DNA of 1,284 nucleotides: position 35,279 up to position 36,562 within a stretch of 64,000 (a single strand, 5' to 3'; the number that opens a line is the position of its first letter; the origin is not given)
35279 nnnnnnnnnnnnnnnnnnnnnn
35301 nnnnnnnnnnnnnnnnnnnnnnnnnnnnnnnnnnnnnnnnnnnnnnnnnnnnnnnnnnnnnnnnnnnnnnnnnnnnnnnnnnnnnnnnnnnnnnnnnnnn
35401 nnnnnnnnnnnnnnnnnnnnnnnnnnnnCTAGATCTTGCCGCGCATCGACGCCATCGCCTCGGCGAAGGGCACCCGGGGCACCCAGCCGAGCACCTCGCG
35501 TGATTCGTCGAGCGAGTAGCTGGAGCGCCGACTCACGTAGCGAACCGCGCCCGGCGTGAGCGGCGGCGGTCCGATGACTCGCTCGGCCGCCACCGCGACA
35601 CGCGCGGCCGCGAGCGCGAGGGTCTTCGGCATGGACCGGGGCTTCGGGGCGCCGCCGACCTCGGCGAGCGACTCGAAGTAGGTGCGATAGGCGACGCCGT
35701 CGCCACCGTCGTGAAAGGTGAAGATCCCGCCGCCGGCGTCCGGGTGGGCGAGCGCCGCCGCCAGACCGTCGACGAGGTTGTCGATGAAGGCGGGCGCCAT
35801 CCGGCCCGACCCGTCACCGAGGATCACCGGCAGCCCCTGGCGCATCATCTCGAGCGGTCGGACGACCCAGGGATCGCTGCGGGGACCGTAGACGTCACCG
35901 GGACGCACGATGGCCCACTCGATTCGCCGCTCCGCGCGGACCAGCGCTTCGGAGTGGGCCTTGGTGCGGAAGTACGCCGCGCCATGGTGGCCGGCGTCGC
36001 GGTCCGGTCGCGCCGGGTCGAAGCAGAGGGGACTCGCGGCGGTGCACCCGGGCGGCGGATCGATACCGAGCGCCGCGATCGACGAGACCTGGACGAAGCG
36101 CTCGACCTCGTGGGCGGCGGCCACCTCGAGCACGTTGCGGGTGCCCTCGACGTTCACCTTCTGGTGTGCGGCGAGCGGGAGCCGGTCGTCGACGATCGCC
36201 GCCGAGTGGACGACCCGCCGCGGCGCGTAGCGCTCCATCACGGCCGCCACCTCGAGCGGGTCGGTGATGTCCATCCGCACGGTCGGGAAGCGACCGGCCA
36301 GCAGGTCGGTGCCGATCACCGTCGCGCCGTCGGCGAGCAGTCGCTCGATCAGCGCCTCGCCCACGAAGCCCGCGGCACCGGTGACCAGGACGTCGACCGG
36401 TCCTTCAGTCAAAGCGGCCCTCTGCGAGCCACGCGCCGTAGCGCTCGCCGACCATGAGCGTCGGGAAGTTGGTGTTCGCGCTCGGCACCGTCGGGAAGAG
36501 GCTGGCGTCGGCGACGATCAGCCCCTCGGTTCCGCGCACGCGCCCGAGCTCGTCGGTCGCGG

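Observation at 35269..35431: ~165-nt nested hairpin between convergent genes whose mismatches are G-U only in the plus-sense RNA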

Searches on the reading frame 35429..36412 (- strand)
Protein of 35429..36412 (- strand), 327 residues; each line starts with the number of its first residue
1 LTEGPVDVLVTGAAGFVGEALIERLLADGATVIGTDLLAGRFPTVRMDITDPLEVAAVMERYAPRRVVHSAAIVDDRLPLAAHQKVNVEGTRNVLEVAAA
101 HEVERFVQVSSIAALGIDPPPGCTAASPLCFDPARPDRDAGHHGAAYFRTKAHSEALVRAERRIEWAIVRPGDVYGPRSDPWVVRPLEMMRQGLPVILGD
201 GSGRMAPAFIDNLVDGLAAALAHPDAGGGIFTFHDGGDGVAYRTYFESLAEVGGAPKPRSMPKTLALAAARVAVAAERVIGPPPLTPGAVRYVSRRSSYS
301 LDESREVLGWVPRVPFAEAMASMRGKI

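Call 9: search_protein_families(library=pfam, proteins=[window:35429-36412:-])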
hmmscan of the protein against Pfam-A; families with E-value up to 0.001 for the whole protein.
window:35429-36412:- (327 aa): 8 families
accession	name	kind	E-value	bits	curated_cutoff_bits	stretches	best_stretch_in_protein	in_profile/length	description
PF01370.27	Epimerase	-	4.9e-29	101.9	20.9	1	8-228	1-232/240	NAD dependent epimerase/dehydratase family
PF07993.18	NAD_binding_4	-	2.6e-19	69.8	20.1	1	66-194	91-226/258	Male sterility protein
PF01073.25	3Beta_HSD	-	3.7e-14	52.9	22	1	9-215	1-223/280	3-beta hydroxysteroid dehydrogenase/isomerase family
PF04321.23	RmlD_sub_bind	-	3.3e-13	49.8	27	1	8-239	3-216/287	RmlD substrate binding domain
PF13460.12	NAD_binding_10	-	3.9e-12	46.8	27.2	1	12-174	1-146/184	NAD(P)H-binding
PF16363.11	GDP_Man_Dehyd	-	4.3e-12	46.6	27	1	9-113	1-131/332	GDP-mannose 4,6 dehydratase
PF02719.21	Polysacc_synt_2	-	5.1e-08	32.9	20.2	1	45-111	59-128/293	Polysaccharide biosynthesis protein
PF08659.16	KR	-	0.0003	21.2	22.6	0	44-115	57-140/180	KR domain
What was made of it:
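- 35429..36412 (-): Convergent NAD-dependent epimerase/dehydratase (SDR) gene. PF01370, E = 4.9e-29 (call 9).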

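Call 10: search_protein_families(library=ncbifam, proteins=[window:35429-36412:-])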
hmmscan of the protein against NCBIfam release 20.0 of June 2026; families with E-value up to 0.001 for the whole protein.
window:35429-36412:- (327 aa): 25 families
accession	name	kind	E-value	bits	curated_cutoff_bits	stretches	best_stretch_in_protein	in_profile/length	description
NF042422.1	oxyalk_red_OleD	equivalog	1.8e-22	80.1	580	1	7-324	2-325/329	2-alkyl-3-oxoalkanoate reductase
NF005539.0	PRK07201.1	equivalog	1e-18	67.5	549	1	8-270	3-283/657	SDR family oxidoreductase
TIGR03466.1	HpnA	hypoth_equivalog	2.3e-18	66.2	367.65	1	7-320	2-314/327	hopanoid-associated sugar epimerase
TIGR01746.1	Thioester-redct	subfamily_domain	8.5e-17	61.4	213.35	1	66-251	91-279/371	thioester reductase domain-containing protein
TIGR01214.1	rmlD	equivalog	6.2e-12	45.2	224.05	1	8-110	2-99/285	dTDP-4-dehydrorhamnose reductase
NF042423.1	oxyalk_red_Shew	equivalog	4.9e-11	42.3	580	1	7-219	10-220/331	2-alkyl-3-oxoalkanoate reductase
NF058621.1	DiazavRedAvaA7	equivalog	5.9e-11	42.5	400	1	8-266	3-261/304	3-diazoavenalumate denitrifying reductase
NF004520.0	PRK05865.1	equivalog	2.2e-10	39.1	1509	1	8-187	3-141/854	sugar epimerase family protein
TIGR04180.1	EDH_00030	hypoth_equivalog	4.4e-09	35.8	475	1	8-187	1-188/297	NAD-dependent 4,6-dehydratase LegB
NF043036.1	ErythonDh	equivalog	6.8e-09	35.3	325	1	7-118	2-132/321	D-erythronate dehydrogenase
NF052578.1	StrlDmthSdmBMthl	equivalog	1e-08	35.3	600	1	8-272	3-265/328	sterol demethylase protein SdmB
TIGR01181.1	dTDP_gluc_dehyt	equivalog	9.7e-08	31.4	365.1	1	8-189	2-196/321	dTDP-glucose 4,6-dehydratase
TIGR01179.1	galE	equivalog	7.5e-07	28.3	262.3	1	8-127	2-137/332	UDP-glucose 4-epimerase GalE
NF041293.1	G6PDh_Azf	equivalog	1.1e-06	28.3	400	1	8-116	5-120/252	NAD-dependent glucose-6-phosphate dehydrogenase Azf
NF006074.0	PRK08220.1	equivalog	8.3e-06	25.6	312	1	7-100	10-108/251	2,3-dihydro-2,3-dihydroxybenzoate dehydrogenase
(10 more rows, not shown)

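Call 15: find_homologous_proteins(query=window:35429-36412:-, max_evalue=1e-20)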
Query window:35429-36412:- (327 aa): 283 proteins with E <= 1e-20 among 8000 candidates; the best 120 are listed.
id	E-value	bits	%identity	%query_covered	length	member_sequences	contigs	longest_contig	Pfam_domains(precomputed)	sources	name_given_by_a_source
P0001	3.6e-210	715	100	100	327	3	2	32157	PF04321.24,PF16363.12,PF02719.22,PF01073.26,PF07993.19,PF13460.13,PF01370.28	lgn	-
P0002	1.1e-185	634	88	99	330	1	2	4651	PF04321.24,PF16363.12,PF02719.22,PF01073.26,PF07993.19,PF13460.13,PF01370.28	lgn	-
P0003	1.5e-183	627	87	100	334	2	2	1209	PF04321.24,PF16363.12,PF02719.22,PF01073.26,PF07993.19,PF13460.13,PF01370.28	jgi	-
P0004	3.3e-183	626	87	100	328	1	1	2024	PF04321.24,PF16363.12,PF02719.22,PF01073.26,PF07993.19,PF13460.13,PF01370.28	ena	-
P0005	5.5e-179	612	84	100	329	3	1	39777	PF04321.24,PF16363.12,PF02719.22,PF01073.26,PF07993.19,PF13460.13,PF01370.28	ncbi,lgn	-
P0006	7.3e-179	612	86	98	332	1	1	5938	PF08659.17,PF04321.24,PF16363.12,PF02719.22,PF01073.26,PF07993.19,PF13460.13,PF01370.28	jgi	jgi:nucleoside-diphosphate-sugar epimerase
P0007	4.2e-171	587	81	99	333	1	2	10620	PF04321.24,PF16363.12,PF02719.22,PF01073.26,PF07993.19,PF13460.13,PF01370.28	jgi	-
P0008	5.1e-152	524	73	99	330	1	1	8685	PF04321.24,PF16363.12,PF02719.22,PF01073.26,PF07993.19,PF13460.13,PF01370.28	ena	-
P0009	2.2e-102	361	60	97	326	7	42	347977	PF04321.24,PF16363.12,PF02719.22,PF01073.26,PF07993.19,PF13460.13,PF01370.28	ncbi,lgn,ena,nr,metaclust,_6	ncbi:MAG TPA: NAD-dependent epimerase/dehydratase family protein [Polyangiaceae bacterium LLY-WYZ-15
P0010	5.2e-95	336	58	97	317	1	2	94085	PF04321.24,PF16363.12,PF02719.22,PF01073.26,PF07993.19,PF13460.13,PF01370.28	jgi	-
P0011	2.9e-88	314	52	98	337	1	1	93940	PF04321.24,PF16363.12,PF02719.22,PF01073.26,PF07993.19,PF13460.13,PF01370.28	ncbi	ncbi:MAG: NAD(P)-dependent oxidoreductase [Myxococcota bacterium]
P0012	2.1e-87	311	52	98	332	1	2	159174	PF04321.24,PF16363.12,PF02719.22,PF01073.26,PF07993.19,PF13460.13,PF01370.28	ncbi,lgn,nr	ncbi:MAG: NAD-dependent epimerase/dehydratase family protein [Deltaproteobacteria bacterium]|nr:NAD-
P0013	1.1e-86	309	53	98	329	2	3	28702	PF04321.24,PF16363.12,PF02719.22,PF01073.26,PF07993.19,PF13460.13,PF01370.28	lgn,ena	-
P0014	5.7e-86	307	50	98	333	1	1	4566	PF04321.24,PF16363.12,PF02719.22,PF01073.26,PF07993.19,PF01370.28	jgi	jgi:nucleoside-diphosphate-sugar epimerase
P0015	9.8e-85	303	53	98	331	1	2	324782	PF04321.24,PF16363.12,PF02719.22,PF01073.26,PF07993.19,PF13460.13,PF01370.28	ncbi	-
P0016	1.2e-84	302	51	98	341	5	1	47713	PF04321.24,PF16363.12,PF02719.22,PF01073.26,PF07993.19,PF13460.13,PF01370.28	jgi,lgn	jgi:nucleoside-diphosphate-sugar epimerase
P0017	6.7e-84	300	53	97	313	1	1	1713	PF04321.24,PF16363.12,PF01073.26,PF07993.19,PF01370.28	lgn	-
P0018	1.5e-83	299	54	97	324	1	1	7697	PF04321.24,PF16363.12,PF02719.22,PF01073.26,PF07993.19,PF13460.13,PF01370.28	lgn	-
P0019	1.7e-83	299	53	98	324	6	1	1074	PF04321.24,PF16363.12,PF02719.22,PF01073.26,PF07993.19,PF13460.13,PF01370.28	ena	-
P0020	3.2e-83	298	50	98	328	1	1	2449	PF04321.24,PF16363.12,PF02719.22,PF01073.26,PF07993.19,PF13460.13,PF01370.28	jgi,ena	-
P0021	6.1e-83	297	53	98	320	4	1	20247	PF04321.24,PF16363.12,PF02719.22,PF01073.26,PF07993.19,PF13460.13,PF01370.28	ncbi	ncbi:MAG: NAD-dependent epimerase/dehydratase family protein [Polyangiales bacterium]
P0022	2.3e-82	295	54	97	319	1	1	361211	PF04321.24,PF16363.12,PF02719.22,PF01073.26,PF07993.19,PF13460.13,PF01370.28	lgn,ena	-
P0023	2.5e-82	295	51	98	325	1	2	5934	PF04321.24,PF16363.12,PF02719.22,PF01073.26,PF07993.19,PF13460.13,PF01370.28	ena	-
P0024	1.4e-81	292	50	100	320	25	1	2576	PF04321.24,PF16363.12,PF02719.22,PF01073.26,PF07993.19,PF13460.13,PF01370.28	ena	-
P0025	9.7e-81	290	51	98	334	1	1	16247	PF04321.24,PF16363.12,PF02719.22,PF01073.26,PF07993.19,PF13460.13,PF01370.28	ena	-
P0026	1.0e-80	289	51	97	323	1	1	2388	PF04321.24,PF16363.12,PF02719.22,PF01073.26,PF07993.19,PF13460.13,PF01370.28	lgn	-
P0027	3.7e-80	288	51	98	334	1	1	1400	PF04321.24,PF16363.12,PF02719.22,PF01073.26,PF07993.19,PF13460.13,PF01370.28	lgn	-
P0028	9.4e-80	286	47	97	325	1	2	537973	PF04321.24,PF16363.12,PF02719.22,PF01073.26,PF07993.19,PF13460.13,PF01370.28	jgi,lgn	-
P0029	5.6e-79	284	51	98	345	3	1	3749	PF04321.24,PF16363.12,PF02719.22,PF01073.26,PF07993.19,PF13460.13,PF01370.28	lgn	-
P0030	3.1e-78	281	48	97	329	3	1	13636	PF04321.24,PF16363.12,PF02719.22,PF01073.26,PF07993.19,PF13460.13,PF01370.28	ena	-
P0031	4.2e-77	278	48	99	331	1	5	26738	PF04321.24,PF16363.12,PF02719.22,PF01073.26,PF07993.19,PF13460.13,PF01370.28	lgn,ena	-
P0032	7.2e-76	274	47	97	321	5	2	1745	PF04321.24,PF16363.12,PF01073.26,PF07993.19,PF13460.13,PF01370.28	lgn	-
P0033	7.3e-76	274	50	98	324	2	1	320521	PF04321.24,PF16363.12,PF02719.22,PF01073.26,PF07993.19,PF13460.13,PF01370.28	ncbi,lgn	ncbi:MAG: NAD-dependent epimerase/dehydratase family protein [Myxococcota bacterium]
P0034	2.3e-75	272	49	97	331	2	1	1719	PF04321.24,PF16363.12,PF02719.22,PF01073.26,PF07993.19,PF13460.13,PF01370.28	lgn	-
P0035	5.6e-75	271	46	98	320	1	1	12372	PF04321.24,PF16363.12,PF02719.22,PF01073.26,PF07993.19,PF13460.13,PF01370.28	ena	-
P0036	6.0e-75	271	50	97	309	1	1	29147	PF04321.24,PF16363.12,PF01073.26,PF07993.19,PF13460.13,PF01370.28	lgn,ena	-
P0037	1.3e-74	269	48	97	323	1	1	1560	PF04321.24,PF16363.12,PF02719.22,PF01073.26,PF07993.19,PF13460.13,PF01370.28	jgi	jgi:nucleoside-diphosphate-sugar epimerase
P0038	1.3e-74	269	48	98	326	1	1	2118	PF04321.24,PF16363.12,PF02719.22,PF01073.26,PF07993.19,PF13460.13,PF01370.28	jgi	jgi:nucleoside-diphosphate-sugar epimerase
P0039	2.1e-74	269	50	97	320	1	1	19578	PF04321.24,PF16363.12,PF02719.22,PF01073.26,PF07993.19,PF13460.13,PF01370.28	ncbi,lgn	-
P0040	2.2e-74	269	49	97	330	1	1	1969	PF04321.24,PF16363.12,PF02719.22,PF01073.26,PF07993.19,PF01370.28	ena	-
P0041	2.3e-74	269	49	98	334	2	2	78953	PF04321.24,PF16363.12,PF02719.22,PF01073.26,PF07993.19,PF13460.13,PF01370.28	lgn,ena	-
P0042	3.1e-74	268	47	98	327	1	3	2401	PF04321.24,PF16363.12,PF02719.22,PF01073.26,PF07993.19,PF13460.13,PF01370.28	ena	-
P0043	1.8e-73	266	47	98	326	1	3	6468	PF04321.24,PF16363.12,PF02719.22,PF01073.26,PF07993.19,PF13460.13,PF01370.28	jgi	jgi:nucleoside-diphosphate-sugar epimerase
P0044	1.9e-73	266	49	98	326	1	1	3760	PF04321.24,PF16363.12,PF02719.22,PF01073.26,PF07993.19,PF13460.13,PF01370.28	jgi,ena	-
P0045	4.0e-73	265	51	98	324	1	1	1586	PF04321.24,PF16363.12,PF02719.22,PF01073.26,PF07993.19,PF13460.13,PF01370.28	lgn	-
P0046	1.1e-72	263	48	95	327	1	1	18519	PF04321.24,PF16363.12,PF02719.22,PF01073.26,PF07993.19,PF13460.13,PF01370.28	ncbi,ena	-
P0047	2.1e-72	262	47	98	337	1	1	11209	PF04321.24,PF16363.12,PF02719.22,PF01073.26,PF07993.19,PF13460.13,PF01370.28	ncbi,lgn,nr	ncbi:MAG: NAD-dependent epimerase/dehydratase family protein [Deltaproteobacteria bacterium]|nr:MAG:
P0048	2.2e-72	262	46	97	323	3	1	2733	PF04321.24,PF16363.12,PF02719.22,PF01073.26,PF07993.19,PF13460.13,PF01370.28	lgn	-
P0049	3.0e-72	262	48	98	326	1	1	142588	PF04321.24,PF16363.12,PF01073.26,PF07993.19,PF01370.28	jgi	jgi:nucleoside-diphosphate-sugar epimerase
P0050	3.1e-72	262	49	93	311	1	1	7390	PF08659.17,PF04321.24,PF16363.12,PF02719.22,PF01073.26,PF07993.19,PF13460.13,PF01370.28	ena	-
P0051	8.5e-72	260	48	99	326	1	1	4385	PF04321.24,PF16363.12,PF02719.22,PF01073.26,PF07993.19,PF13460.13,PF01370.28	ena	-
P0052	1.2e-70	256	47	97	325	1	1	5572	PF04321.24,PF16363.12,PF01073.26,PF07993.19,PF13460.13,PF01370.28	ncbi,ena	-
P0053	3.1e-70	255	45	97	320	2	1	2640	PF04321.24,PF16363.12,PF02719.22,PF01073.26,PF07993.19,PF13460.13,PF01370.28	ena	-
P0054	3.2e-69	252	46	97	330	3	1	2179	PF04321.24,PF16363.12,PF02719.22,PF01073.26,PF07993.19,PF01370.28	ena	-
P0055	8.5e-69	250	47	96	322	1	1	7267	PF04321.24,PF16363.12,PF02719.22,PF01073.26,PF07993.19,PF01370.28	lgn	-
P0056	1.1e-68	250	47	97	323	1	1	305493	PF04321.24,PF16363.12,PF02719.22,PF01073.26,PF07993.19,PF13460.13,PF01370.28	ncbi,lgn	-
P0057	1.2e-68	250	45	98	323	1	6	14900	PF04321.24,PF16363.12,PF02719.22,PF01073.26,PF07993.19,PF13460.13,PF01370.28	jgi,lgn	jgi:nucleoside-diphosphate-sugar epimerase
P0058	1.1e-67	247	46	97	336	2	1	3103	PF04321.24,PF16363.12,PF01073.26,PF07993.19,PF01370.28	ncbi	-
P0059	7.7e-67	244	45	97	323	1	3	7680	PF04321.24,PF16363.12,PF02719.22,PF01073.26,PF07993.19,PF13460.13,PF01370.28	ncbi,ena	-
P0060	5.7e-66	241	46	97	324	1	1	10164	PF04321.24,PF16363.12,PF02719.22,PF01073.26,PF07993.19,PF13460.13,PF01370.28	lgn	-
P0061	2.9e-65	239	44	90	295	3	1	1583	PF04321.24,PF16363.12,PF02719.22,PF01073.26,PF07993.19,PF13460.13,PF01370.28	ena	-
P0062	3.8e-61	225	44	96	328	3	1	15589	PF04321.24,PF16363.12,PF01073.26,PF07993.19,PF13460.13,PF01370.28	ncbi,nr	ncbi:MAG: NAD(P)-dependent oxidoreductase [Myxococcales bacterium]|nr:NAD(P)-dependent oxidoreductas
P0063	1.9e-60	223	43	96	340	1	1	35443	PF04321.24,PF16363.12,PF02719.22,PF01073.26,PF07993.19,PF13460.13,PF01370.28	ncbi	ncbi:MAG: NAD-dependent epimerase/dehydratase family protein [Myxococcota bacterium]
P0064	3.8e-57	212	43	97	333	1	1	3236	PF04321.24,PF16363.12,PF02719.22,PF01073.26,PF07993.19,PF13460.13,PF01370.28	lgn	-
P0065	4.8e-57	212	43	97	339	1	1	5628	PF08659.17,PF04321.24,PF16363.12,PF02719.22,PF05368.20,PF13561.13,PF01073.26,PF07993.19,PF13460.13,PF00106.32,PF01370.28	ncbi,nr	ncbi:MAG: NAD(P)-dependent oxidoreductase [Myxococcales bacterium]|nr:NAD(P)-dependent oxidoreductas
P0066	7.1e-56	208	55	68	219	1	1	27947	PF04321.24,PF16363.12,PF02719.22,PF01073.26,PF07993.19,PF13460.13,PF01370.28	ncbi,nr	ncbi:MAG: NAD(P)-dependent oxidoreductase, partial [Myxococcales bacterium]|nr:NAD(P)-dependent oxid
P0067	6.2e-53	198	42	97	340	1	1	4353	PF04321.24,PF16363.12,PF02719.22,PF01073.26,PF07993.19,PF13460.13,PF00106.32,PF01370.28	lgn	-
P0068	6.4e-52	195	45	97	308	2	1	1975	PF04321.24,PF16363.12,PF01073.26,PF07993.19,PF13460.13,PF01370.28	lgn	-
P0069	6.9e-52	195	53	61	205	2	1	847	PF04321.24,PF16363.12,PF02719.22,PF01073.26,PF07993.19,PF13460.13,PF01370.28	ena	-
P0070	1.1e-48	184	38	97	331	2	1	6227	PF04321.24,PF16363.12,PF01073.26,PF07993.19,PF13460.13,PF01370.28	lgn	-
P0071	4.7e-48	182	43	96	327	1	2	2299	PF04321.24,PF16363.12,PF02719.22,PF01073.26,PF07993.19,PF13460.13,PF01370.28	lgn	-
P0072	2.3e-47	180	37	98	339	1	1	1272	PF04321.24,PF16363.12,PF02719.22,PF01073.26,PF07993.19,PF13460.13,PF01370.28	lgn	-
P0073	1.1e-46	178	43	97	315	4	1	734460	PF04321.24,PF16363.12,PF02719.22,PF01073.26,PF07993.19,PF13460.13,PF01370.28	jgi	jgi:nucleoside-diphosphate-sugar epimerase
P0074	8.2e-46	175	40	96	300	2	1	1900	PF04321.24,PF16363.12,PF02719.22,PF01073.26,PF07993.19,PF13460.13,PF01370.28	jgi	jgi:nucleoside-diphosphate-sugar epimerase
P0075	1.1e-45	174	40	95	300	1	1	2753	PF04321.24,PF16363.12,PF02719.22,PF01073.26,PF07993.19,PF13460.13,PF01370.28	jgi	jgi:nucleoside-diphosphate-sugar epimerase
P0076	1.7e-45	174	39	97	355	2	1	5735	PF04321.24,PF16363.12,PF01073.26,PF07993.19,PF13460.13,PF01370.28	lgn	-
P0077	2.2e-45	173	38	97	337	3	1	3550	PF04321.24,PF16363.12,PF02719.22,PF05368.20,PF01073.26,PF07993.19,PF13460.13,PF01370.28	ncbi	-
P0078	2.4e-45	173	41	98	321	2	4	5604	PF04321.24,PF16363.12,PF05368.20,PF01073.26,PF07993.19,PF13460.13,PF01370.28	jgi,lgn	jgi:nucleoside-diphosphate-sugar epimerase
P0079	9.9e-45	171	42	96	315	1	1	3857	PF04321.24,PF16363.12,PF02719.22,PF01073.26,PF07993.19,PF13460.13,PF01370.28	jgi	jgi:nucleoside-diphosphate-sugar epimerase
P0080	2.2e-44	170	41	96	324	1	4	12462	PF04321.24,PF16363.12,PF02719.22,PF01073.26,PF07993.19,PF13460.13,PF01370.28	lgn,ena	-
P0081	2.9e-44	170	38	97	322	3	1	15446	PF04321.24,PF16363.12,PF01073.26,PF07993.19,PF13460.13,PF01370.28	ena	-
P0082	4.7e-44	169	39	95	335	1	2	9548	PF04321.24,PF16363.12,PF02719.22,PF05368.20,PF01073.26,PF07993.19,PF13460.13,PF01370.28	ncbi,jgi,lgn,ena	-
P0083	6.2e-44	169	39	96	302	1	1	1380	PF04321.24,PF16363.12,PF01073.26,PF07993.19,PF13460.13,PF01370.28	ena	-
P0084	6.6e-44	169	39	98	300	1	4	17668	PF04321.24,PF16363.12,PF01073.26,PF07993.19,PF13460.13,PF01370.28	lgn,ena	-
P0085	7.1e-44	168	40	96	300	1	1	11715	PF04321.24,PF16363.12,PF01073.26,PF07993.19,PF13460.13,PF01370.28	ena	-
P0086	1.1e-43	168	40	96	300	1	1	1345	PF04321.24,PF16363.12,PF02719.22,PF01073.26,PF07993.19,PF13460.13,PF01370.28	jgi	jgi:nucleoside-diphosphate-sugar epimerase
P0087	1.2e-43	168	40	97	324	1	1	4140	PF04321.24,PF16363.12,PF01073.26,PF07993.19,PF13460.13,PF01370.28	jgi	jgi:2-alkyl-3-oxoalkanoate reductase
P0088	1.3e-43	168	40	95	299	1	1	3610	PF04321.24,PF16363.12,PF01073.26,PF07993.19,PF13460.13,PF01370.28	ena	-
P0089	1.7e-43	167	40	97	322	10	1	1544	PF04321.24,PF16363.12,PF01073.26,PF07993.19,PF13460.13,PF01370.28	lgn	-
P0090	2.6e-43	167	40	95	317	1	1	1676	PF04321.24,PF16363.12,PF01073.26,PF07993.19,PF13460.13,PF01370.28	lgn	-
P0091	2.9e-43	166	40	97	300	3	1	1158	PF04321.24,PF16363.12,PF01073.26,PF07993.19,PF13460.13,PF01370.28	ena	-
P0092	2.9e-43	166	40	96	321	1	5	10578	PF04321.24,PF16363.12,PF02719.22,PF01073.26,PF07993.19,PF13460.13,PF00106.32,PF01370.28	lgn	-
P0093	3.0e-43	166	40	96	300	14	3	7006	PF04321.24,PF16363.12,PF02719.22,PF01073.26,PF07993.19,PF13460.13,PF01370.28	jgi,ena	-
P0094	4.4e-43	166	35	96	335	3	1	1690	PF04321.24,PF16363.12,PF05368.20,PF01073.26,PF07993.19,PF13460.13,PF01370.28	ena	-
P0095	4.6e-43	166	41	96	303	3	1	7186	PF04321.24,PF16363.12,PF02719.22,PF01073.26,PF07993.19,PF13460.13,PF01370.28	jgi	jgi:nucleoside-diphosphate-sugar epimerase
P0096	5.1e-43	166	36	96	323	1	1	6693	PF04321.24,PF16363.12,PF02719.22,PF01073.26,PF07993.19,PF13460.13,PF01370.28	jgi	-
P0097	5.2e-43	166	37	96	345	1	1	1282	PF04321.24,PF16363.12,PF02719.22,PF05368.20,PF01073.26,PF07993.19,PF13460.13,PF01370.28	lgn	-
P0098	5.8e-43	165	42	97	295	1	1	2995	PF04321.24,PF16363.12,PF01073.26,PF07993.19,PF01370.28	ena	-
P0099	8.2e-43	165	38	95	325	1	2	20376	PF04321.24,PF16363.12,PF02719.22,PF05368.20,PF01073.26,PF07993.19,PF13460.13,PF22660.3,PF01370.28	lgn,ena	-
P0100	1.1e-42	165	38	95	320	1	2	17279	PF16363.12,PF01073.26,PF07993.19,PF13460.13,PF01370.28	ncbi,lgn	-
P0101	1.3e-42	164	38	97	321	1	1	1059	PF04321.24,PF16363.12,PF01073.26,PF07993.19,PF13460.13,PF01370.28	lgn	-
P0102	1.7e-42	164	38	90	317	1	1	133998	PF04321.24,PF16363.12,PF01073.26,PF07993.19,PF13460.13,PF01370.28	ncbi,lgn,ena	-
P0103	1.8e-42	164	39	96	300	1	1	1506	PF04321.24,PF16363.12,PF02719.22,PF01073.26,PF07993.19,PF13460.13,PF01370.28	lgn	-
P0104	1.9e-42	164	37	96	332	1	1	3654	PF04321.24,PF16363.12,PF05368.20,PF01073.26,PF07993.19,PF13460.13,PF01370.28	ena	-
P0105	2.1e-42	164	39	96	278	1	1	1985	PF04321.24,PF16363.12,PF02719.22,PF01073.26,PF07993.19,PF13460.13,PF01370.28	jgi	jgi:nucleoside-diphosphate-sugar epimerase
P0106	2.6e-42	163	41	97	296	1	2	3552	PF04321.24,PF16363.12,PF01073.26,PF07993.19,PF13460.13,PF01370.28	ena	-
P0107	2.9e-42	163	41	97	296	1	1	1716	PF04321.24,PF16363.12,PF01073.26,PF07993.19,PF13460.13,PF01370.28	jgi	jgi:nucleoside-diphosphate-sugar epimerase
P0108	3.2e-42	163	38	97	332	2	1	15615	PF04321.24,PF16363.12,PF01073.26,PF07993.19,PF13460.13,PF01370.28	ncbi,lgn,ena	ncbi:MAG TPA: NAD(P)-dependent oxidoreductase [Thermoleophilaceae bacterium]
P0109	6.6e-42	162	37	96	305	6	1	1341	PF04321.24,PF16363.12,PF01073.26,PF07993.19,PF13460.13,PF01370.28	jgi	jgi:nucleoside-diphosphate-sugar epimerase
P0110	7.1e-42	162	37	96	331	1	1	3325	PF04321.24,PF16363.12,PF02719.22,PF01073.26,PF07993.19,PF13460.13,PF01370.28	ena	-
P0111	9.0e-42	162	38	97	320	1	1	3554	PF04321.24,PF16363.12,PF01073.26,PF07993.19,PF13460.13,PF01370.28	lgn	-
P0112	1.4e-41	161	38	95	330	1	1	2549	PF04321.24,PF16363.12,PF02719.22,PF01073.26,PF07993.19,PF13460.13,PF00106.32,PF01370.28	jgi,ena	jgi:nucleoside-diphosphate-sugar epimerase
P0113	1.4e-41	161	39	95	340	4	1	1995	PF04321.24,PF16363.12,PF01073.26,PF07993.19,PF13460.13,PF01370.28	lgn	-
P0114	1.4e-41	161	38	97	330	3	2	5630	PF04321.24,PF16363.12,PF01073.26,PF07993.19,PF13460.13,PF01370.28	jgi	-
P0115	1.5e-41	161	39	95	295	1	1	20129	PF04321.24,PF16363.12,PF01073.26,PF07993.19,PF13460.13,PF01370.28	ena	-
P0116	2.8e-41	160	36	96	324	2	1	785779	PF04321.24,PF16363.12,PF01073.26,PF07993.19,PF13460.13,PF01370.28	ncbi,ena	-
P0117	3.3e-41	160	39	96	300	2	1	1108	PF04321.24,PF16363.12,PF02719.22,PF01073.26,PF07993.19,PF13460.13,PF01370.28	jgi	jgi:2-alkyl-3-oxoalkanoate reductase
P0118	4.3e-41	159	34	99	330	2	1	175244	PF04321.24,PF16363.12,PF01073.26,PF07993.19,PF13460.13,PF01370.28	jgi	jgi:nucleoside-diphosphate-sugar epimerase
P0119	4.6e-41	159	36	97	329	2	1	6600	PF04321.24,PF16363.12,PF02719.22,PF05368.20,PF01073.26,PF07993.19,PF13460.13,PF01370.28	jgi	jgi:nucleoside-diphosphate-sugar epimerase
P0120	4.8e-41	159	40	96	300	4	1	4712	PF04321.24,PF16363.12,PF01073.26,PF07993.19,PF13460.13,PF01370.28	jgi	-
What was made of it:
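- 35429..36412 (-): Orthologs in call 15.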
